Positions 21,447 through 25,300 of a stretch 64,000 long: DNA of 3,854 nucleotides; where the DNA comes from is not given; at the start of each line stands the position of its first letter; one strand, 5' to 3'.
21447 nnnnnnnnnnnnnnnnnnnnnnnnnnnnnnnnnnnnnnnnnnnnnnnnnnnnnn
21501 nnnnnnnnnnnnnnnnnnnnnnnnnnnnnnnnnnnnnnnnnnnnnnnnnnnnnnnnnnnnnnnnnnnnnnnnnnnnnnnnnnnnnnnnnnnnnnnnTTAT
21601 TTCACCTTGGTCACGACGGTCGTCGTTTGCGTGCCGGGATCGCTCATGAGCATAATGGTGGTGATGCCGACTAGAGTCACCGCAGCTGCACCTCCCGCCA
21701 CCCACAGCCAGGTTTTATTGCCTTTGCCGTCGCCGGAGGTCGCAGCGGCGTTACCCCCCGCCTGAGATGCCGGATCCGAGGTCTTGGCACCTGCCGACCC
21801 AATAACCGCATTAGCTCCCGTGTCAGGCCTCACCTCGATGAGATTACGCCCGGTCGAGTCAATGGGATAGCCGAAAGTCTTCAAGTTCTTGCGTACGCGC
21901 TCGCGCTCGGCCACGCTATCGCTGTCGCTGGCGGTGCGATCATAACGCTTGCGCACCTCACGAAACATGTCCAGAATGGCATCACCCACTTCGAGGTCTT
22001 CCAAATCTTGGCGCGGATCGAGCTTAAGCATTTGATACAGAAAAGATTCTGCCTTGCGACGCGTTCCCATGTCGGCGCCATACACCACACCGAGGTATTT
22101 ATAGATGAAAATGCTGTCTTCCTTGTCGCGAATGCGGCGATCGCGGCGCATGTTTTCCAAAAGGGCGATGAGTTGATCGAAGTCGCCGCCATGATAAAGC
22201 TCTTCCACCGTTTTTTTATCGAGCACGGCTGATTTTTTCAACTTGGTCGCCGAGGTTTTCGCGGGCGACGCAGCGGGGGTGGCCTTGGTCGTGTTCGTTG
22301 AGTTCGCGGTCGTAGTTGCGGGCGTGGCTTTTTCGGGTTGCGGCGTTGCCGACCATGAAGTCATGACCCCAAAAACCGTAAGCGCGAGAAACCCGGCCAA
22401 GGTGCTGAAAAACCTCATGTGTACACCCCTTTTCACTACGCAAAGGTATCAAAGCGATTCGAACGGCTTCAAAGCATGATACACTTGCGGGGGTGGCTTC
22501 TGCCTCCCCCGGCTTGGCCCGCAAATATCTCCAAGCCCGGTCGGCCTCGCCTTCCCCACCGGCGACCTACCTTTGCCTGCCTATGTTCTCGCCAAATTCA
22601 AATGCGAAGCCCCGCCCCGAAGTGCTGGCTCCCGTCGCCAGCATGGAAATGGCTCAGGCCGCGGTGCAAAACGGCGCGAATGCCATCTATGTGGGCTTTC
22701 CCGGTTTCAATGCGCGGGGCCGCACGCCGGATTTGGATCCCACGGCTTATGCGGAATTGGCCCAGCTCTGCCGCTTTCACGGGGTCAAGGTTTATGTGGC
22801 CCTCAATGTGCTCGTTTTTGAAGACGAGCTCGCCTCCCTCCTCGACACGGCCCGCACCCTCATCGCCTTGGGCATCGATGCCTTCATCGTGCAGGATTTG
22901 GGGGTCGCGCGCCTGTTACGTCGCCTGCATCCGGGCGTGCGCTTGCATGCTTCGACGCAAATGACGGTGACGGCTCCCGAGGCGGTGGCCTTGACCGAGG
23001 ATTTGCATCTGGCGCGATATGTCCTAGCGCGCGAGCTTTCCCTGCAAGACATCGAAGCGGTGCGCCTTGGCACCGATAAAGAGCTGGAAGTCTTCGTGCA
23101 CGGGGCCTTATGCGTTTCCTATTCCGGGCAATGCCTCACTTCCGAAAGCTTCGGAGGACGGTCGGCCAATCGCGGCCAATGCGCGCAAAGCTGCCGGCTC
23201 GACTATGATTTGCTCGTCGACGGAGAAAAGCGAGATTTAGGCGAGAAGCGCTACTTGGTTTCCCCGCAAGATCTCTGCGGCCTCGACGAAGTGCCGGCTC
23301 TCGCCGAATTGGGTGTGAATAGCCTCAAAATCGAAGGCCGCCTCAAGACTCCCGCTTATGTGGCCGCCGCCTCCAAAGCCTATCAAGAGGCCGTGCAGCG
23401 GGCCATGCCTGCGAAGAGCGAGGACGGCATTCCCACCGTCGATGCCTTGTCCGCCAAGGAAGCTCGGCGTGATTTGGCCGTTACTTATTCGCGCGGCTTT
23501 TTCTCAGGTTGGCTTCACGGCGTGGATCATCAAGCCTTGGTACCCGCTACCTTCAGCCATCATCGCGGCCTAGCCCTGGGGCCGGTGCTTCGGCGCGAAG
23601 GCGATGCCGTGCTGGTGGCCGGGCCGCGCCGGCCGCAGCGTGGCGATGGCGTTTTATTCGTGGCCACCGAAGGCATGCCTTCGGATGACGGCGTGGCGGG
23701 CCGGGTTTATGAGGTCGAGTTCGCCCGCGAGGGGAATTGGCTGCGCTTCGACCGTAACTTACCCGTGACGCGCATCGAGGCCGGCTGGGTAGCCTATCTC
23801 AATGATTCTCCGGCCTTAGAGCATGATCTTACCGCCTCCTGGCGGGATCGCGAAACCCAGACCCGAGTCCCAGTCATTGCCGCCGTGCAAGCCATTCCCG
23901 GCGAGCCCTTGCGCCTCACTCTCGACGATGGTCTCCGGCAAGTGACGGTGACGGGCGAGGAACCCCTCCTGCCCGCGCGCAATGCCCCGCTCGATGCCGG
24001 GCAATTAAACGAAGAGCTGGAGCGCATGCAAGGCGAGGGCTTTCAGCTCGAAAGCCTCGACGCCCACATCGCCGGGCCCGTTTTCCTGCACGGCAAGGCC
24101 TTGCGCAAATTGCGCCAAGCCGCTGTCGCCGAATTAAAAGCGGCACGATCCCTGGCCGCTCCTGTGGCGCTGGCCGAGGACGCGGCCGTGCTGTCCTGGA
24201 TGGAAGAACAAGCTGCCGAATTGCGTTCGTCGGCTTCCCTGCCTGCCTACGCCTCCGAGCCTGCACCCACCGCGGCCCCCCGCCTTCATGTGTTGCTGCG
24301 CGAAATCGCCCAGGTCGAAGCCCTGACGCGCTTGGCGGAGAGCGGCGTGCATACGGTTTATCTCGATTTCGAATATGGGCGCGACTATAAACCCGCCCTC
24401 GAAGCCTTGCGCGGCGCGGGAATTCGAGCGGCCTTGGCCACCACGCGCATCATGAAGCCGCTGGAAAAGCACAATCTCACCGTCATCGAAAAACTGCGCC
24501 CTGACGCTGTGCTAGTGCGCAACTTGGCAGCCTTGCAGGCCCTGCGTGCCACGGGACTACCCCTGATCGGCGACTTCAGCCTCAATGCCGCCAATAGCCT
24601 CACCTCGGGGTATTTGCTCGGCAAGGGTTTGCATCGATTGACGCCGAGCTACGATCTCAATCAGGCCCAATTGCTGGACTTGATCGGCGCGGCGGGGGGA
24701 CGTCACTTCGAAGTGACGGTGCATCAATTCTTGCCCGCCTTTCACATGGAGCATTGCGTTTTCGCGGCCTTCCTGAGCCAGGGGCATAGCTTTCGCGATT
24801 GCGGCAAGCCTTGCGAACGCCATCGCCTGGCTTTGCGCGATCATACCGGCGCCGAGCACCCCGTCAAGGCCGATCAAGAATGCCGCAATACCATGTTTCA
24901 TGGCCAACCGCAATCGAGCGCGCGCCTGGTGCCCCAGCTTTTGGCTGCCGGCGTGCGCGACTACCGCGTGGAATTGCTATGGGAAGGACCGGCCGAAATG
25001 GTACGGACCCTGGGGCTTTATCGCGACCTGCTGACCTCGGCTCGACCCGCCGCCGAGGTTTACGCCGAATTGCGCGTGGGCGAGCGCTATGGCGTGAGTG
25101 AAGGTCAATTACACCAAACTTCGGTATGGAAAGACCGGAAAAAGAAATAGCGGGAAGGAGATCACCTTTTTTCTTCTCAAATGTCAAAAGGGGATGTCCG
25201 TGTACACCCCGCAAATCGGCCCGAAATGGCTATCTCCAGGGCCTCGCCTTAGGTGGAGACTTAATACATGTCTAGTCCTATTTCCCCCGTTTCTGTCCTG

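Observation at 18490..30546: Inverted pair of paralogous two-gene modules (small secreted TPR-like membrane-anchored protein + giant Ig-like surface lipoprotein) flanking a double-domain U32 peptidase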

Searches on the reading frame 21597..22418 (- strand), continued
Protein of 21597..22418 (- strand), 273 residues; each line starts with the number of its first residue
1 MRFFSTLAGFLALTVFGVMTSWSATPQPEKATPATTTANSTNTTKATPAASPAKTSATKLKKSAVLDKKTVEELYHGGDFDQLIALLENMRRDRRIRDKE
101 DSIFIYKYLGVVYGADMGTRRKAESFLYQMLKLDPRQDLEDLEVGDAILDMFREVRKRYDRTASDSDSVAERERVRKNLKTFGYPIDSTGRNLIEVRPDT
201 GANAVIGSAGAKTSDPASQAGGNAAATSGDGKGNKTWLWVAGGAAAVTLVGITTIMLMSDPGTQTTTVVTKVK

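Call 39: find_encoding_contigs(protein=P0166, flank=8000, max_places=2)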
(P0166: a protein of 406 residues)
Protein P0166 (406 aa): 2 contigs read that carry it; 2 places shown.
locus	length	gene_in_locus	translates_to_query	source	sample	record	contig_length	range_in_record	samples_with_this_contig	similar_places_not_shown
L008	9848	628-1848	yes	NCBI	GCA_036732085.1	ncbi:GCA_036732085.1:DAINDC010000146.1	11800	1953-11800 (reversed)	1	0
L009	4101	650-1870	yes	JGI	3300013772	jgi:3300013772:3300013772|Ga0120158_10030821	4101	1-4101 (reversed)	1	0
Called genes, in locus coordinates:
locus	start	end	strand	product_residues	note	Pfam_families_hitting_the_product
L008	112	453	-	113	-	-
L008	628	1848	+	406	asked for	PF13505:OMP_b-brl (faint)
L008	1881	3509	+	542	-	PF01075:Glyco_transf_9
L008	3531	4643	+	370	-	-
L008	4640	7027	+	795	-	PF13304:AAA_21 (weak), PF13476:AAA_23 (weak), PF13514:AAA_27 (weak)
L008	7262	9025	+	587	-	PF00501:AMP-binding, PF23562:AMP-binding_C_3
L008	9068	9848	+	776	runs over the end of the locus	PF02737:3HCDH_N, PF00725:3HCDH, PF00378:ECH_1 (weak), PF16113:ECH_2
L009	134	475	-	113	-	-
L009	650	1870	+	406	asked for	PF13505:OMP_b-brl (faint)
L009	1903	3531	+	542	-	PF01075:Glyco_transf_9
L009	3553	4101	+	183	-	?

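Call 40: find_encoding_contigs(protein=P0060, flank=8000, max_places=2)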
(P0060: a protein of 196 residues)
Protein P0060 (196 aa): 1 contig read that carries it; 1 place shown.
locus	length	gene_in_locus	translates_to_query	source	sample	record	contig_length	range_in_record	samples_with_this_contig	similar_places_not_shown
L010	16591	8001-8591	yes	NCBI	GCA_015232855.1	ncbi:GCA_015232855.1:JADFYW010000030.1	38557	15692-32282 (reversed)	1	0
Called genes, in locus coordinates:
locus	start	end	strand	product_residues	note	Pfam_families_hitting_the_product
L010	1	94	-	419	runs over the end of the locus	PF13657:Couple_hipA, PF07804:HipA_C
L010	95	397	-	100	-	PF13560:HTH_31 (weak), PF01381:HTH_3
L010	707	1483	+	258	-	PF13173:AAA_14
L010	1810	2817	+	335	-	PF03783:CsgG, PF18935:DUF5683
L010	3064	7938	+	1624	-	PF09430:EMC7_beta-sandw (faint), PF13620:CarboxypepD_reg, PF13715:CarbopepD_reg_2 (faint), PF14686:fn3_3 (faint), PF13620:CarboxypepD_reg (weak), PF25788:Ig_Rha78A_N (faint)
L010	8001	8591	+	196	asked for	-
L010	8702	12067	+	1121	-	PF12799:LRR_4 (faint), PF07679:I-set (faint), PF13895:Ig_2 (faint), PF13927:Ig_3 (faint), PF13855:LRR_8 (faint), PF18998:Flg_new_2, PF23598:LRR_14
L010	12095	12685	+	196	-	PF03803:Scramblase, PF04525:LOR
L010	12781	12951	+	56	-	-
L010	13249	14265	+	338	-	PF02445:NadA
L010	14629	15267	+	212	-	PF02085:Cytochrom_CIII (faint), PF14522:Cytochrome_C7 (weak), PF14537:Cytochrom_c3_2 (weak)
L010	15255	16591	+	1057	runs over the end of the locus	PF13247:Fer4_11 (faint), PF12797:Fer4_2 (weak), PF12838:Fer4_7 (weak), PF13237:Fer4_10 (faint)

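Call 46: find_related_loci(query=A4, collection=metagenome_contigs, flank=7000)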
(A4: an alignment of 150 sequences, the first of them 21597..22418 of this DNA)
Query A4 (273 aa) in metagenome_contigs; peptide patterns used: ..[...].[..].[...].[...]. (x = any residue, [..] = any of these).
222 stretches matched a pattern; 97 encode a relative of the query (tblastn E <= 1e-3); the best 80 are kept; 79 distinct loci.
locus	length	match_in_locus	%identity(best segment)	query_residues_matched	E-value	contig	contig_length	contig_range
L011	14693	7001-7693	47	5-273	2e-64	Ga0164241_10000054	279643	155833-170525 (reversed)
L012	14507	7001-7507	29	51-261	2e-24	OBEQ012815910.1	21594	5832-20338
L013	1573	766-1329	31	64-268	1e-24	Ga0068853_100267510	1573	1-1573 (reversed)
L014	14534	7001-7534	33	49-263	3e-24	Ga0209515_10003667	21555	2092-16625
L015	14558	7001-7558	30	66-268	4e-23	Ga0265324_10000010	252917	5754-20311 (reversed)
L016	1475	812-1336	29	60-268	4e-22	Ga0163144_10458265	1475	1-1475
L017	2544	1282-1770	27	62-263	6e-22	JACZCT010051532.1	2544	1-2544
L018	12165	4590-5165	29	46-261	9e-22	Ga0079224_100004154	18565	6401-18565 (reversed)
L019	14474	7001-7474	31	66-257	1e-21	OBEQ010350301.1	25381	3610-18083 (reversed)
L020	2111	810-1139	40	51-159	2e-21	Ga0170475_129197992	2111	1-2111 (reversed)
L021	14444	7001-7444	32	4-162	5e-22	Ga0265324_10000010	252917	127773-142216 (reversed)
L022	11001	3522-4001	30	66-267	1e-20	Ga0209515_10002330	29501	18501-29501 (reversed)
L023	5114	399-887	28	60-266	2e-20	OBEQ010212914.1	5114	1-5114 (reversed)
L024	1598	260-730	31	66-240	2e-20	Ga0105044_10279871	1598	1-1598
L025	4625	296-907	28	49-272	2e-20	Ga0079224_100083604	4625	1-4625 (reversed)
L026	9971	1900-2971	35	38-259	3e-20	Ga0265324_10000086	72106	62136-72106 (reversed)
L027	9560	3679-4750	35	38-259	3e-20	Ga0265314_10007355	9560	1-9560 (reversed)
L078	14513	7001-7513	27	65-269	8e-16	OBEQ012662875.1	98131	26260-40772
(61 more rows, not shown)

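Call 65: search_solved_structures(query=A4, max_evalue=1)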
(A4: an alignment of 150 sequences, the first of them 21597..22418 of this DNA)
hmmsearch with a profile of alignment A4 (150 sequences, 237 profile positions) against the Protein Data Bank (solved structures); distinct sequences matched with E-value up to 1: 3.
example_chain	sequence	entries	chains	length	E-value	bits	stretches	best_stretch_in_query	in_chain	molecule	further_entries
5di3_B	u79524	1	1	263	0.068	15.7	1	138-214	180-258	ADP-ribosylation factor-like protein 13B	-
7a23_n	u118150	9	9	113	0.43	13.1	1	146-218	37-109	P2 | Uncharacterized protein At2g27730, mitochondrial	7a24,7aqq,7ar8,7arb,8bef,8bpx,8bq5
3mv2_B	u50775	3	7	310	0.84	12.2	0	42-76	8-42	Coatomer subunit epsilon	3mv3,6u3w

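Call 74: find_homologous_proteins(query=A4, max_evalue=1e-10)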
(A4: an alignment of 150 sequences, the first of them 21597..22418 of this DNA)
Query A4 (150 sequences) (273 aa, profile of the alignment): 262 proteins with E <= 1e-10 among 8000 candidates; the best 120 are listed.
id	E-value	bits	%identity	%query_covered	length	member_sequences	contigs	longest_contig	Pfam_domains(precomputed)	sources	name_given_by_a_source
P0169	6.3e-65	237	34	44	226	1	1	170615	-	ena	-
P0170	1.6e-64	236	26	74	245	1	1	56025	-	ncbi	ncbi:MAG: hypothetical protein ABIW76_20210 [Fibrobacteria bacterium]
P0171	2.3e-64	235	29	78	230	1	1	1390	-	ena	-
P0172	3.5e-63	231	26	85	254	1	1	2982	-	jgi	jgi:hypothetical protein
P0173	5.3e-63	231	27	86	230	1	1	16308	-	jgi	jgi:hypothetical protein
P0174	7.0e-63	230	29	71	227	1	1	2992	-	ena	-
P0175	1.2e-62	229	32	58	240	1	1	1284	-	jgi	jgi:hypothetical protein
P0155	2.0e-62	229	26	82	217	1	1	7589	-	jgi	jgi:hypothetical protein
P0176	2.4e-62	228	34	36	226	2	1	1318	-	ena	-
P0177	2.8e-62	228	36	35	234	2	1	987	-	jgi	jgi:hypothetical protein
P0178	2.9e-62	228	29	34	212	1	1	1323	-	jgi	jgi:hypothetical protein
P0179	3.2e-62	228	38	35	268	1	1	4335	-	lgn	-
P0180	3.4e-62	228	26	84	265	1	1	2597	-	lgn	-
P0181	4.0e-62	228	30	77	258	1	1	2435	-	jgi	jgi:hypothetical protein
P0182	4.5e-62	228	34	38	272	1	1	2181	-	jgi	jgi:hypothetical protein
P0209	1.0e-60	223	32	35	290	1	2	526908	-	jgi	jgi:hypothetical protein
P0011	2.8e-59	218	47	98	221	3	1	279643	-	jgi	-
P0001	6.6e-59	217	100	100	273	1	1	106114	-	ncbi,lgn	-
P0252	9.3e-59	217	25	76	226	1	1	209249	-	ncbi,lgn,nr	ncbi:MAG: hypothetical protein JWO30_3017 [Fibrobacteres bacterium]|nr:hypothetical protein [Fibroba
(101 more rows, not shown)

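Call 75: find_encoding_contigs(protein=P0252, flank=8000, max_places=1)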
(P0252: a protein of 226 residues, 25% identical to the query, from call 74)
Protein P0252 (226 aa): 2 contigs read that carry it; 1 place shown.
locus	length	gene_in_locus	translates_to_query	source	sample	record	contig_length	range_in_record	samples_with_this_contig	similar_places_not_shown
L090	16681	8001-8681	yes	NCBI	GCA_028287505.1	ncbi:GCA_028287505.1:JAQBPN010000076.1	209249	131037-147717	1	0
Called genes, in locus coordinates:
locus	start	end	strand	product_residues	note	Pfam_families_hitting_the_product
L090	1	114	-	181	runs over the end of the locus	-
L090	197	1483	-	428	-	PF13145:Rotamase_2 (faint)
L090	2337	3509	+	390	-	PF01103:Omp85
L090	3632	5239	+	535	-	PF02310:B12-binding, PF04055:Radical_SAM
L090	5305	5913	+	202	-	PF00551:Formyl_trans_N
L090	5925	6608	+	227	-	PF01351:RNase_HII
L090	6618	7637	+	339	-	PF03706:LPG_synthase_TM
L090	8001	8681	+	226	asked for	-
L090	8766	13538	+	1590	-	PF02368:Big_2, PF19077:Big_13 (faint), PF09136:Glucodextran_B (faint)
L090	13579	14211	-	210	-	PF04452:Methyltrans_RNA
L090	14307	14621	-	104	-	-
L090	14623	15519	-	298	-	PF04055:Radical_SAM (weak)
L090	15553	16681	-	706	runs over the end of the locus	PF00989:PAS, PF08448:PAS_4, PF13426:PAS_9, PF00989:PAS, PF08448:PAS_4, PF13426:PAS_9 (weak), PF02518:HATPase_c, PF00072:Response_reg, +3 more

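Call 76: find_encoding_contigs(protein=P0209, flank=8000, max_places=1)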
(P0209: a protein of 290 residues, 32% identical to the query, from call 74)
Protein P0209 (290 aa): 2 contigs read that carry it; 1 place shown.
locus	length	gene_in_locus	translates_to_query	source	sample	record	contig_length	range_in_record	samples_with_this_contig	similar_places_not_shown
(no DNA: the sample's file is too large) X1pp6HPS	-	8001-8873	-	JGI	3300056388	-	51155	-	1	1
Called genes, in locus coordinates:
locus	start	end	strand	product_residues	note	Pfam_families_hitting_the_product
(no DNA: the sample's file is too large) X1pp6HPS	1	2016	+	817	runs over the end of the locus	PF00676:E1_dh, PF02779:Transket_pyr, PF02780:Transketolase_C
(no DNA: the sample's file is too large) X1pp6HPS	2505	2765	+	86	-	PF13560:HTH_31, PF12844:HTH_19, PF01381:HTH_3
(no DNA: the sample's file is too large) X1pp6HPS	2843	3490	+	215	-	PF13568:OMP_b-brl_2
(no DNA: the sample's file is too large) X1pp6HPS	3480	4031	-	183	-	PF12158:DUF3592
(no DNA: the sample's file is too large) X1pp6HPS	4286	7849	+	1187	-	PF00912:Transgly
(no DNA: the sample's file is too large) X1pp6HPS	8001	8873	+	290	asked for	-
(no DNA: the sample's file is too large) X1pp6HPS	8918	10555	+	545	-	PF16697:Yop-YscD_cpl (faint), PF00498:FHA, PF01464:SLT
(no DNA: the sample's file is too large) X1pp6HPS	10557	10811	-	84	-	-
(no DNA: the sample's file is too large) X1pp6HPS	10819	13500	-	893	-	-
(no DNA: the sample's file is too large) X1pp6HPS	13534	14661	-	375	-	PF00691:OmpA (weak), PF01471:PG_binding_1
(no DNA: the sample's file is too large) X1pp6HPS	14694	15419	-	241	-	-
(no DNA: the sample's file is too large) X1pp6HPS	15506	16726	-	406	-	PF13646:HEAT_2 (weak)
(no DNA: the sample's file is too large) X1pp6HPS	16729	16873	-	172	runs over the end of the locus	PF20093:DUF6484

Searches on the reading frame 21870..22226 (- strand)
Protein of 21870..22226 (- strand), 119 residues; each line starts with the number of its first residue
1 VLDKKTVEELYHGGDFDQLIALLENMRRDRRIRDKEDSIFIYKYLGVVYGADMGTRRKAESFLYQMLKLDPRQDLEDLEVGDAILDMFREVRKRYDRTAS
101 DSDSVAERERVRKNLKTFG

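Call 64: search_protein_families(library=pfam, proteins=[window:21870-22226:-], max_evalue=5)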
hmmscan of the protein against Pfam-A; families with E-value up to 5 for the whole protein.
seq(119 aa): 1 family
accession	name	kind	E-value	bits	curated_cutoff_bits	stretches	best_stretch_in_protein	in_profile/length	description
PF01077.27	NIR_SIR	-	0.2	11.6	27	1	44-98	80-130/158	Nitrite and sulphite reductase 4Fe-4S domain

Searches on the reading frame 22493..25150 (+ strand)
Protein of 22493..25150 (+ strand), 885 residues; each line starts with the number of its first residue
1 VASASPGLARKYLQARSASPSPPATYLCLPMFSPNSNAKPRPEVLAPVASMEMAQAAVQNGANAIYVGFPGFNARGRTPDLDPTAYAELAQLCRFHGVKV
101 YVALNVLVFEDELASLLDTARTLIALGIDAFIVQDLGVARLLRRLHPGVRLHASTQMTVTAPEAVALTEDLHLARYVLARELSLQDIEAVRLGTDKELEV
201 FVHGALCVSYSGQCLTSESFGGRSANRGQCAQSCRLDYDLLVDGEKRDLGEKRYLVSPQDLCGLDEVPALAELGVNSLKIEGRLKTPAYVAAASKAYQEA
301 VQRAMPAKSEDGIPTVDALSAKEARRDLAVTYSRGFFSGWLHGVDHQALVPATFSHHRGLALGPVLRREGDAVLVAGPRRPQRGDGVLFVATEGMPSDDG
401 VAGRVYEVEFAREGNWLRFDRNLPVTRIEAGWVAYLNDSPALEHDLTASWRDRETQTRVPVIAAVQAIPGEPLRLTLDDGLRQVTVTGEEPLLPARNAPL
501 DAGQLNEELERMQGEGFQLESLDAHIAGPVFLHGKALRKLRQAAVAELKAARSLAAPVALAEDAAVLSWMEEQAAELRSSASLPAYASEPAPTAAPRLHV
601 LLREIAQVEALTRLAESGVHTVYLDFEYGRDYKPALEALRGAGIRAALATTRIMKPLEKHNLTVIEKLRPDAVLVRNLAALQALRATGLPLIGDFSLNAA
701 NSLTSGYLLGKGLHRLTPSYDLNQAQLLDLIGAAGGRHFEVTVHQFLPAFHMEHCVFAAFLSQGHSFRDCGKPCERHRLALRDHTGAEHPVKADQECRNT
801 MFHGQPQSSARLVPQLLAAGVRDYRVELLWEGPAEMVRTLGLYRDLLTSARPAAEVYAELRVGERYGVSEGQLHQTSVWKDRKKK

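Call 7: search_protein_families(library=pfam, proteins=[window:22493-25150:+], max_evalue=0.01)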
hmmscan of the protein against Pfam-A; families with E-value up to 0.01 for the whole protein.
window:22493-25150:+ (885 aa): 3 families
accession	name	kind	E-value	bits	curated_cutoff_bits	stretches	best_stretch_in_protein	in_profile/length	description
PF01136.24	Peptidase_U32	-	2.7e-82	276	22.4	2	116-344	4-230/233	Peptidase family U32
PF12392.13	DUF3656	-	6.8e-13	49.7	22.1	1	435-552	2-108/109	Collagenase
PF04055.27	Radical_SAM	-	0.00021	21.9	29.5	0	39-131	22-112/166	Radical SAM superfamily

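Call 8: search_protein_families(library=ncbifam, proteins=[window:22493-25150:+], max_evalue=0.01)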
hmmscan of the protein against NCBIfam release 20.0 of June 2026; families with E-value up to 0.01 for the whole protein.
window:22493-25150:+ (885 aa): 4 families
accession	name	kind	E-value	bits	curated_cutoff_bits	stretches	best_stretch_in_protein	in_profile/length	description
NF011996.0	PRK15452.1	equivalog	3.4e-56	190.9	534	2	41-250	4-213/449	prephenate-dependent tRNA uridine(34) hydroxylase TrhP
NF047963.1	quinone_UbiU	equivalog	4.8e-41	141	440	2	43-240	2-203/331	ubiquinone anaerobic biosynthesis protein UbiU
NF011991.0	PRK15447.1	equivalog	9.6e-13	48.2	283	2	80-238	44-200/302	U32 family peptidase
NF047965.1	quinone_UbiV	equivalog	6.9e-12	45.5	275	2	134-239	94-195/292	ubiquinone anaerobic biosynthesis protein UbiV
